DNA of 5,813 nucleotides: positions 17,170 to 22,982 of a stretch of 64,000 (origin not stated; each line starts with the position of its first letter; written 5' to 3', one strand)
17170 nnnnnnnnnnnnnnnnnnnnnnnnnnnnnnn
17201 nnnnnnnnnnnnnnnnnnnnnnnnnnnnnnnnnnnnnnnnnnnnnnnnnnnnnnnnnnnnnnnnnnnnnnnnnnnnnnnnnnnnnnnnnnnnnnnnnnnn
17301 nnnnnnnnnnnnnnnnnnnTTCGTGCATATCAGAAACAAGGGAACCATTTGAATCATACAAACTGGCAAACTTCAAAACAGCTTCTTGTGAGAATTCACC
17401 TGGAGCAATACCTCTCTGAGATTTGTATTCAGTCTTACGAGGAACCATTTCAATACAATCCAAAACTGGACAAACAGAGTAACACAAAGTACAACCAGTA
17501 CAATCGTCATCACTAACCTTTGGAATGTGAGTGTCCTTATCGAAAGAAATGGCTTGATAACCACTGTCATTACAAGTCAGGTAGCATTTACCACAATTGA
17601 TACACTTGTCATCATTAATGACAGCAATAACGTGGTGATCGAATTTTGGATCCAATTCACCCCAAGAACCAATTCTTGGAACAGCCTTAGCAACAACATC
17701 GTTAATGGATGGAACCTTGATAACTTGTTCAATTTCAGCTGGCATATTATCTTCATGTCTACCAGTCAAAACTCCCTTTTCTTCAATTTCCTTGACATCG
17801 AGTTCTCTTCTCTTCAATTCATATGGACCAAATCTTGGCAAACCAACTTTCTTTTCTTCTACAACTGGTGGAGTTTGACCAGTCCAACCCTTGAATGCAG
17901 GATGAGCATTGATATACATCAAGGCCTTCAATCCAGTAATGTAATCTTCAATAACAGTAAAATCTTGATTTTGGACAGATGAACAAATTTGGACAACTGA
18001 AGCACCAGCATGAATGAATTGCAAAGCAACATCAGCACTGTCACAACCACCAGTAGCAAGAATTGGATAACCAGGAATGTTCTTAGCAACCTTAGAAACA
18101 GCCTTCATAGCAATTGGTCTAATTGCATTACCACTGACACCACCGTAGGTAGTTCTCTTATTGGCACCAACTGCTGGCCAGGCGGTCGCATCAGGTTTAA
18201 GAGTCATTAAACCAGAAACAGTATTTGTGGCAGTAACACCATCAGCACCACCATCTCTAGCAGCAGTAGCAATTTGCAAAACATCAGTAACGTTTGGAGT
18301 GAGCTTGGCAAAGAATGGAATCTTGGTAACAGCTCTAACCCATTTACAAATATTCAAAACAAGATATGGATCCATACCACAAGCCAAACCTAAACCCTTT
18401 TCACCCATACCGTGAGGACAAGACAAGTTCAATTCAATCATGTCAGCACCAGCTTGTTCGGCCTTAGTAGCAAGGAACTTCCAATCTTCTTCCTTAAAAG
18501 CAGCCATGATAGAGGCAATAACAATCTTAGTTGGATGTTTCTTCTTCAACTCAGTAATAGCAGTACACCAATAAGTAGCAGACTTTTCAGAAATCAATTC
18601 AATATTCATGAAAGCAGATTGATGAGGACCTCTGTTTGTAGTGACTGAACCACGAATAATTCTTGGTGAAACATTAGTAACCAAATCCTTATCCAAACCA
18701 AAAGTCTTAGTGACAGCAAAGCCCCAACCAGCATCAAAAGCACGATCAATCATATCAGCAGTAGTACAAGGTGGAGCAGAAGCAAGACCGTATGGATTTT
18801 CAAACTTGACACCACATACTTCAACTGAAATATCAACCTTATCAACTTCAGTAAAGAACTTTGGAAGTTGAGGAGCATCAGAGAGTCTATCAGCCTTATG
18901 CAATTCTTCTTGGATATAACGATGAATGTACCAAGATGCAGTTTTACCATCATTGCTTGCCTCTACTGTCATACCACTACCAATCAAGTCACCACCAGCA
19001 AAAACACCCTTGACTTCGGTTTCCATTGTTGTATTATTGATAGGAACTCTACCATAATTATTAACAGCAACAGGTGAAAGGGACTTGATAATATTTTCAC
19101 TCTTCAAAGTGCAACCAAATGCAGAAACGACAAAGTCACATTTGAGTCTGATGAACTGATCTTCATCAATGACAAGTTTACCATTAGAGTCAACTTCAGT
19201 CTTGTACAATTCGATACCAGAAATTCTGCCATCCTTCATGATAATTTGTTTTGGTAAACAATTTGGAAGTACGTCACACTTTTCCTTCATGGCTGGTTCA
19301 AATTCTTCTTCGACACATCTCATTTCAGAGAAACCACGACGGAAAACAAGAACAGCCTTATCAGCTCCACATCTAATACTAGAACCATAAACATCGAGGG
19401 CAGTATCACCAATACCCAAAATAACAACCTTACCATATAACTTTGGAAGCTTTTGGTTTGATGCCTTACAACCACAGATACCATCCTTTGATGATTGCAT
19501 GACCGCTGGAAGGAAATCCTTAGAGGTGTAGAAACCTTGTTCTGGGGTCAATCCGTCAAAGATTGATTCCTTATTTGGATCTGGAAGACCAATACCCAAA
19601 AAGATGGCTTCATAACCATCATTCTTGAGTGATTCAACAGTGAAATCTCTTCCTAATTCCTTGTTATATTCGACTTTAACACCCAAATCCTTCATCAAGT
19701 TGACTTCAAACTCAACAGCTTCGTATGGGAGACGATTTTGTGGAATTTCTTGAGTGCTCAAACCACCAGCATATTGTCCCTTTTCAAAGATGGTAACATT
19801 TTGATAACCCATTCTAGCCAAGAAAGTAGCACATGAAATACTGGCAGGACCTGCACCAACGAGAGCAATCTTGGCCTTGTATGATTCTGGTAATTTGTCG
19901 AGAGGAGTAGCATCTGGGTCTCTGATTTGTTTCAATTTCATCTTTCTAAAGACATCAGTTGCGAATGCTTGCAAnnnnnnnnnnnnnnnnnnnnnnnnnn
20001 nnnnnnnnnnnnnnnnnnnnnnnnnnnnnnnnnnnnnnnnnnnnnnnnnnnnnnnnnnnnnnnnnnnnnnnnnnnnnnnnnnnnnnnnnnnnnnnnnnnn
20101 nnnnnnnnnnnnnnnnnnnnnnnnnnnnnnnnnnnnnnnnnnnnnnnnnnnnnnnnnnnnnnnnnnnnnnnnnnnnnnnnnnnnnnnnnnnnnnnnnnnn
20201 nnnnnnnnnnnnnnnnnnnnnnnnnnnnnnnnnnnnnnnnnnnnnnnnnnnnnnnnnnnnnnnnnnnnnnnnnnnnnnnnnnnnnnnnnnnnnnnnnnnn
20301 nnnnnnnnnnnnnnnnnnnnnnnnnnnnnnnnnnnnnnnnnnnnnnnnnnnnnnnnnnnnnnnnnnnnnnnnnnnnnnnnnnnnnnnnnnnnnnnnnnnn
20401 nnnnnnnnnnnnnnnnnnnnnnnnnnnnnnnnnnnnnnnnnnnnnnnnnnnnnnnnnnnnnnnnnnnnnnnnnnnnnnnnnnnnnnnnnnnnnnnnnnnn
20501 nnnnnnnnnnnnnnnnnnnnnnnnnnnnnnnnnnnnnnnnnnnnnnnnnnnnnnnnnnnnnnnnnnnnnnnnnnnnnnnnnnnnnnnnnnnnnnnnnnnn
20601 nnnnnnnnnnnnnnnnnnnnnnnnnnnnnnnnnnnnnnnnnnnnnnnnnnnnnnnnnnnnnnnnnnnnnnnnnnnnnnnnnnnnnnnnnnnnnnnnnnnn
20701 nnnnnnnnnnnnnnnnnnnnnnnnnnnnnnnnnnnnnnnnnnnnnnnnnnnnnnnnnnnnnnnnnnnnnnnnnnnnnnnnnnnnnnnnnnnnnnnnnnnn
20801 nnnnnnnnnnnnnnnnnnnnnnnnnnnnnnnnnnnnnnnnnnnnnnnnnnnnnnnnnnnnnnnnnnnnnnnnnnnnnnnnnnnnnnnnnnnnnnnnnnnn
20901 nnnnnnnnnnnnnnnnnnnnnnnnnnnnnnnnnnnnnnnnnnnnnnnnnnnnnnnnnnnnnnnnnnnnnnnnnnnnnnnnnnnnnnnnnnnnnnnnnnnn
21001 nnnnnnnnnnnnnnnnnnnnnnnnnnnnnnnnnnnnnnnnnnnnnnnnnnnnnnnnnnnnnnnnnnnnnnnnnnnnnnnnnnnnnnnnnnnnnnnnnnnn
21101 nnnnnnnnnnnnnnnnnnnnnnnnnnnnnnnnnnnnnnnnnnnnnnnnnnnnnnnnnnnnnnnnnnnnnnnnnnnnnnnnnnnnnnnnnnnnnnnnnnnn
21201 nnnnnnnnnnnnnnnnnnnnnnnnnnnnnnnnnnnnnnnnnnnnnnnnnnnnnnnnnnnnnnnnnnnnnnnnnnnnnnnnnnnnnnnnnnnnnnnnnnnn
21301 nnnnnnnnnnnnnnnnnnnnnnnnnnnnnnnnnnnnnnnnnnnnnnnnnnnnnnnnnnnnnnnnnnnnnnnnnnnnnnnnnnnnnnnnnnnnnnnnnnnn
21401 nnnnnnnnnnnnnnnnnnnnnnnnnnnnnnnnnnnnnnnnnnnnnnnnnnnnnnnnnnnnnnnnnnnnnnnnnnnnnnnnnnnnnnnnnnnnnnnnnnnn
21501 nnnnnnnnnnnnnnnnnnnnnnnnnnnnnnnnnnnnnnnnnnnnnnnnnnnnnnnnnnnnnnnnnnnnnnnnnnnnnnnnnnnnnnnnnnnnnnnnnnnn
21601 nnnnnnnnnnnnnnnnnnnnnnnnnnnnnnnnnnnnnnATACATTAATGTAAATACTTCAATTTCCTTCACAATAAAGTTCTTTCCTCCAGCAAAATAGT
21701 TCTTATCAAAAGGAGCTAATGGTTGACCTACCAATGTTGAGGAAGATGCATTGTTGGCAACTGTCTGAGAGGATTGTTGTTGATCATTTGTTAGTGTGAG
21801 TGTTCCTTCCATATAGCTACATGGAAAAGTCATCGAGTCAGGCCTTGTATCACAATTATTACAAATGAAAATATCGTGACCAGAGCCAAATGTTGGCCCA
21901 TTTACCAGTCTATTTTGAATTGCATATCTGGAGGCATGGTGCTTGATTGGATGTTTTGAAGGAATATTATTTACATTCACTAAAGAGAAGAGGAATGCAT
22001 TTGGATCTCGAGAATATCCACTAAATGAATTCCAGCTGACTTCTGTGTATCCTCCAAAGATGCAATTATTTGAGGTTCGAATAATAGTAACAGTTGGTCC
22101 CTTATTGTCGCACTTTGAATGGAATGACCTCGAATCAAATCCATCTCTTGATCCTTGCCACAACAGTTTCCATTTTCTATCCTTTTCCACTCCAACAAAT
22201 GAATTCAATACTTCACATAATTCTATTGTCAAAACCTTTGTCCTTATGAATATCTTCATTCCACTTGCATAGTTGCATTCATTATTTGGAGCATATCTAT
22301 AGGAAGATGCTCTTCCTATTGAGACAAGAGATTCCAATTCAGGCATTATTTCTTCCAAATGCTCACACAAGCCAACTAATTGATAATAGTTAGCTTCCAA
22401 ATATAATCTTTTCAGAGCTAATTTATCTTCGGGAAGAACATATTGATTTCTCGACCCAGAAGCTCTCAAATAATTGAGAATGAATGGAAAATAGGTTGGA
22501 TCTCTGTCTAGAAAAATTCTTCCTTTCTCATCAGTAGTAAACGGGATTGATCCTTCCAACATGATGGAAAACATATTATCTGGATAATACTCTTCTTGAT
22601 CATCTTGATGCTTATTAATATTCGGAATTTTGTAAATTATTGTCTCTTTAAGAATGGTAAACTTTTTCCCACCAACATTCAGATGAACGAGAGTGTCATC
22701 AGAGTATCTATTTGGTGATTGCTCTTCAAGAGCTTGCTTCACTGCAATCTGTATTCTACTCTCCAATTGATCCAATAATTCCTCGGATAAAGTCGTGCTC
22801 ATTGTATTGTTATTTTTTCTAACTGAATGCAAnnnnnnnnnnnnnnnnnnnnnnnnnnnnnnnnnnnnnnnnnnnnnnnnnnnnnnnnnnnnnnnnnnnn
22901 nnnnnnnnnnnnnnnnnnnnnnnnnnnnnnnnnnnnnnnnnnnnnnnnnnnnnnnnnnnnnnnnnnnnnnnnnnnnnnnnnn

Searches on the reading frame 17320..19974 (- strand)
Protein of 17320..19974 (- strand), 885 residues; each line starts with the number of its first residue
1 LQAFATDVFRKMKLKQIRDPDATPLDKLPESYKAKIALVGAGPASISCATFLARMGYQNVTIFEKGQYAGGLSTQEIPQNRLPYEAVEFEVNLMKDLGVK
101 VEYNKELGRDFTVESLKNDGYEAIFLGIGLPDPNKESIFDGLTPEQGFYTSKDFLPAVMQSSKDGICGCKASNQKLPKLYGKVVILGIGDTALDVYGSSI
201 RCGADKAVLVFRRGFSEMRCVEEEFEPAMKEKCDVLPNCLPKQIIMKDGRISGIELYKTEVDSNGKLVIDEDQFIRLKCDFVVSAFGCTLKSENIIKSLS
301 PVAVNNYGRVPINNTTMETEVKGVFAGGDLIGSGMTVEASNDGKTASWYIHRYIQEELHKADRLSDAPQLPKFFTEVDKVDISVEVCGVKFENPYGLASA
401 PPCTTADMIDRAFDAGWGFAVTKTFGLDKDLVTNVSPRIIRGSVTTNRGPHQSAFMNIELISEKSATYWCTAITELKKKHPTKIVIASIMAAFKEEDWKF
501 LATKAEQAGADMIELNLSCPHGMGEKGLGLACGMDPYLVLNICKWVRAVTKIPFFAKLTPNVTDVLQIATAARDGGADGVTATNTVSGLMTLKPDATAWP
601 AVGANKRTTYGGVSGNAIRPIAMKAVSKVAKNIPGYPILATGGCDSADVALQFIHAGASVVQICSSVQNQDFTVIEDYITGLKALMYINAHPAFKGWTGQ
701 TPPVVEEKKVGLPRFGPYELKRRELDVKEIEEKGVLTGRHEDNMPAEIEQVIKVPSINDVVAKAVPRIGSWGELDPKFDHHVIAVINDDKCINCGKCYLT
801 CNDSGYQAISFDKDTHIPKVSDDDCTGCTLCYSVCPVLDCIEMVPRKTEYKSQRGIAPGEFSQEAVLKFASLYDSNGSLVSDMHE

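Call 6: search_protein_families(library=pfam, max_evalue=1, proteins=[window:17320-19974:-])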
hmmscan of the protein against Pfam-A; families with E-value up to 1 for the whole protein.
window:17320-19974:- (885 aa): 27 families (the best 25 are shown)
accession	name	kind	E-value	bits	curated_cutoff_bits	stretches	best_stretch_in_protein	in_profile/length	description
PF01180.27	DHO_dh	-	3.6e-39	135.1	27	1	383-686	3-291/291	Dihydroorotate dehydrogenase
PF14697.11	Fer4_21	-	1.9e-23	82.8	35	1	784-843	1-59/59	4Fe-4S dicluster domain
PF07992.20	Pyr_redox_2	-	1.2e-13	51.6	26.1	1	35-338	2-285/291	Pyridine nucleotide-disulphide oxidoreductase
PF12838.12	Fer4_7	-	3.9e-09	37.3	27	1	790-837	1-50/52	4Fe-4S dicluster domain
PF13738.12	Pyr_redox_3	-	8.2e-09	35.6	30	2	38-68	2-32/305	Pyridine nucleotide-disulphide oxidoreductase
PF13237.11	Fer4_10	-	9.8e-08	32.3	25.5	1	785-836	3-53/53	4Fe-4S dicluster domain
PF12837.12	Fer4_6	-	1.3e-07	31.6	25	2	783-808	1-23/24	4Fe-4S binding domain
PF13450.12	NAD_binding_8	-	6.8e-07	29.9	21.9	1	39-84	2-47/68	NAD(P)-binding Rossmann-like domain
PF00037.32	Fer4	-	1e-06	28.7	21.1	2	819-837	2-20/24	4Fe-4S binding domain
PF12797.12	Fer4_2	-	2.2e-06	27.7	24.5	2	818-837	3-22/22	4Fe-4S binding domain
PF13187.11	Fer4_9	-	0.00028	21.3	27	1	790-837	1-49/52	4Fe-4S dicluster domain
PF01207.24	Dus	-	0.00037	20.1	20.4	1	499-581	69-156/311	Dihydrouridine synthase (Dus)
PF12800.12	Fer4_4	-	0.00039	21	24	2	823-837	2-16/17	4Fe-4S binding domain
PF12831.13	FAD_oxidored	-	0.00046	20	27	1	37-79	3-44/416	FAD dependent oxidoreductase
PF00890.30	FAD_binding_2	-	0.0025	17.5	20.4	1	38-71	4-36/414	FAD binding domain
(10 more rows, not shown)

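Call 23: find_homologous_proteins(query=window:17320-19974:-, max_evalue=1e-100)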
Query window:17320-19974:- (885 aa): 1288 proteins with E <= 1e-100 among 8000 candidates; the best 120 are listed.
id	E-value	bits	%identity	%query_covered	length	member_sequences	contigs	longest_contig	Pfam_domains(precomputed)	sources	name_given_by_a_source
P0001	0.0e+0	1775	84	100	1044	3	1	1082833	PF14697.12,PF13450.13,PF14691.12,PF07992.21,PF12837.13,PF13738.13,PF01180.28,PF12838.13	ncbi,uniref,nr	ncbi:hypothetical protein C9374_006999 [Naegleria lovaniensis]|uniref:dihydropyrimidine dehydrogenas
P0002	0.0e+0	1712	81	100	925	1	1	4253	PF14697.12,PF12797.13,PF13450.13,PF14691.12,PF07992.21,PF12837.13,PF00037.33,PF13738.13,PF01180.28,PF12838.13,PF13237.12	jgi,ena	-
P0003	0.0e+0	1474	70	98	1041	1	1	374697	PF14697.12,PF07992.21,PF12837.13,PF12838.13,PF13534.12,PF12797.13,PF14691.12,PF00037.33,PF13738.13,PF01180.28,PF13237.12,PF01207.24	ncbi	ncbi:hypothetical protein ABK040_004728 [Willaertia magna]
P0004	0.0e+0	1332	51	75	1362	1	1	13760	PF14691.12,PF07992.21,PF00070.34,PF13738.13,PF01180.28,PF01488.27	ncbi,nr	ncbi:hypothetical protein AHF37_11324 [Paragonimus kellicotti]|nr:hypothetical protein AHF37_11324 [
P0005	0.0e+0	1318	65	97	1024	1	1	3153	PF14697.12,PF12797.13,PF14691.12,PF07992.21,PF00070.34,PF13738.13,PF01180.28,PF12838.13,PF13237.12,PF01207.24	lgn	-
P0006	0.0e+0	1315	65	98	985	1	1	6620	PF14697.12,PF14691.12,PF07992.21,PF00070.34,PF13738.13,PF01180.28,PF12838.13,PF13237.12,PF01207.24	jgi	jgi:dihydropyrimidine dehydrogenase (NADP+)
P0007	0.0e+0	1309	64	98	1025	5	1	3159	PF14697.12,PF12797.13,PF14691.12,PF07992.21,PF12837.13,PF00070.34,PF13738.13,PF01180.28,PF12838.13,PF13237.12,PF01207.24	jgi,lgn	-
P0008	0.0e+0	1292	50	75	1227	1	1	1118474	PF14697.12,PF14691.12,PF07992.21,PF01180.28,PF13237.12,PF01207.24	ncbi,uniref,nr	ncbi:dihydropyrimidine dehydrogenase [NADP(+)]-like [Centruroides sculpturatus]|uniref:dihydropyrimi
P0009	0.0e+0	1273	62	98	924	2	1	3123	PF14697.12,PF13450.13,PF14691.12,PF07992.21,PF00070.34,PF00037.33,PF13738.13,PF01180.28,PF12838.13,PF13237.12,PF01207.24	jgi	-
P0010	0.0e+0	1271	61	97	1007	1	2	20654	PF14697.12,PF14691.12,PF07992.21,PF00070.34,PF13738.13,PF01180.28,PF12838.13,PF13237.12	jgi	jgi:dihydropyrimidine dehydrogenase (NADP+)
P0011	0.0e+0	1250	62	98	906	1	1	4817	PF14697.12,PF14691.12,PF07992.21,PF13738.13,PF01180.28,PF12838.13,PF13237.12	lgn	-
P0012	0.0e+0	1227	59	98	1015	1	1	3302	PF14697.12,PF12797.13,PF14691.12,PF07992.21,PF12837.13,PF00070.34,PF13738.13,PF01180.28,PF12838.13,PF13237.12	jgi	-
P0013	0.0e+0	1226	61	97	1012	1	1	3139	PF14697.12,PF14691.12,PF07992.21,PF00070.34,PF01180.28,PF12838.13,PF13237.12,PF01207.24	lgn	-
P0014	0.0e+0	1209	59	97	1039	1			PF14697.12,PF14691.12,PF07992.21,PF00070.34,PF13738.13,PF01180.28,PF12838.13,PF13237.12,PF01207.24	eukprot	eukprot:gb/GECH01003131.1/.p1 GENE.gb/GECH01003131.1/~~gb/GECH01003131.1/.p1 ORF type:complete len:1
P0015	0.0e+0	1207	61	97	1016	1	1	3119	PF14697.12,PF14691.12,PF07992.21,PF12837.13,PF00070.34,PF13738.13,PF01180.28,PF12838.13,PF13237.12,PF01207.24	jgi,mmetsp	mmetsp:Transcript_8520/g.12565 ORF Transcript_8520/g.12565 Transcript_8520/m.12565 type:complete len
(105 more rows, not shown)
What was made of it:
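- The flanking DPD ORF is 84% identical to the N. lovaniensis protein (call 23).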

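Call 25: find_encoding_contigs(protein=P0001, flank=10000, max_places=3)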
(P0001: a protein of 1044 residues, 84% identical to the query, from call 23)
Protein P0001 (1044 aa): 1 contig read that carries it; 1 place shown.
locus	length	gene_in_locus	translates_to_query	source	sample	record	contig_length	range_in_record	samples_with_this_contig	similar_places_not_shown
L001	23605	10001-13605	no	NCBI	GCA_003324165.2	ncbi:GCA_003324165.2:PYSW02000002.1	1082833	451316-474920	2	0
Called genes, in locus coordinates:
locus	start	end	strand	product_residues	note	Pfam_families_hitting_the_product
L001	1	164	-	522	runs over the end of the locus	PF02291:TFIID-31kDa (weak), PF02969:TAF, PF07571:TAF6_C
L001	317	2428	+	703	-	PF07713:DUF1604, PF01585:G-patch (weak)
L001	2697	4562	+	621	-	PF23381:Beta-prop_IFT122_1st (weak), PF24817:WD40_WDHD1_1st (weak), PF23409:Beta-prop_EML (weak), PF24807:WD40_CDC20-Fz, PF25172:Beta-prop_WDR3_2nd, PF25391:WD40_Gbeta (weak), PF25175:Beta-prop_WDR5, PF24817:WD40_WDHD1_1st (weak), +10 more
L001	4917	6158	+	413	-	PF11566:PI31_Prot_N, PF08577:PI31_Prot_C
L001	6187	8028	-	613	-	PF00520:Ion_trans (weak), PF07885:Ion_trans_2, PF00520:Ion_trans (weak), PF07885:Ion_trans_2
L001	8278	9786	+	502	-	-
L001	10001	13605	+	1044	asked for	PF14691:Fer4_20, PF12837:Fer4_6 (faint), PF07992:Pyr_redox_2, PF13450:NAD_binding_8 (weak), PF13738:Pyr_redox_3 (faint), PF01180:DHO_dh, PF14697:Fer4_21, PF12838:Fer4_7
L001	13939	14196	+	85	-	-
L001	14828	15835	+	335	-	-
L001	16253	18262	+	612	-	PF00615:RGS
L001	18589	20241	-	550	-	PF03070:TENA_THI-4, PF08543:Phos_pyr_kin, PF00294:PfkB (weak)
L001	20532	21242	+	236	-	PF03083:MtN3_slv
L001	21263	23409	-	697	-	PF17682:Tau95_N, PF09734:Tau95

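Call 26: find_encoding_contigs(protein=P0003, flank=10000, max_places=3)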
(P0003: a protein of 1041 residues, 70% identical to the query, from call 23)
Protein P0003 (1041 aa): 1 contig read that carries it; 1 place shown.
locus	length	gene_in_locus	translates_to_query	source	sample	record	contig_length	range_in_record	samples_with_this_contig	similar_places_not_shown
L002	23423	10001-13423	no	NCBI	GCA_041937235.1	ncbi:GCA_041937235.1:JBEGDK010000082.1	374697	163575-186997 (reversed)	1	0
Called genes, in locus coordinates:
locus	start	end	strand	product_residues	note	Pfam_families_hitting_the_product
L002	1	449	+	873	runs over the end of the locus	-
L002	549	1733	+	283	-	PF00503:G-alpha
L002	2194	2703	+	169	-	-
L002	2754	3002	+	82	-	-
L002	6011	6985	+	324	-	PF01073:3Beta_HSD, PF01370:Epimerase, PF02719:Polysacc_synt_2 (weak), PF05368:NmrA, PF07993:NAD_binding_4, PF13460:NAD_binding_10, PF16363:GDP_Man_Dehyd (weak)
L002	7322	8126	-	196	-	PF00071:Ras (weak)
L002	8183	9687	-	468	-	PF00795:CN_hydrolase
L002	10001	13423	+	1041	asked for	PF13534:Fer4_17 (faint), PF14691:Fer4_20, PF07992:Pyr_redox_2, PF01180:DHO_dh, PF01207:Dus (weak), PF12838:Fer4_7, PF13237:Fer4_10 (weak), PF14697:Fer4_21, +4 more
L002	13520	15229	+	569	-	-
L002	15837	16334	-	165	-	-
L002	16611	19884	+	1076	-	PF03810:IBN_N, PF25795:TPR_XPO7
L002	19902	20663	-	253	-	PF00293:NUDIX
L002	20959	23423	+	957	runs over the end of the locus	PF01411:tRNA-synt_2c, PF07973:tRNA_SAD, PF02272:DHHA1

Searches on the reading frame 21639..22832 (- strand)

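Call 17: search_protein_families(library=pfam, max_evalue=0.00001, proteins=[window:21639-22832:-])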
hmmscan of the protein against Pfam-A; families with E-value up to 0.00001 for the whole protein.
window:21639-22832:- (398 aa): 2 families
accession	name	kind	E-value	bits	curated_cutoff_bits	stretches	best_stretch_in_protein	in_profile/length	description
PF07534.22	TLD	-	8.6e-25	88.1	24.5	1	197-396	4-169/170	TLDc domain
PF02214.28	BTB_2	-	1.8e-12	47.9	21.4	1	49-155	1-89/94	BTB/POZ domain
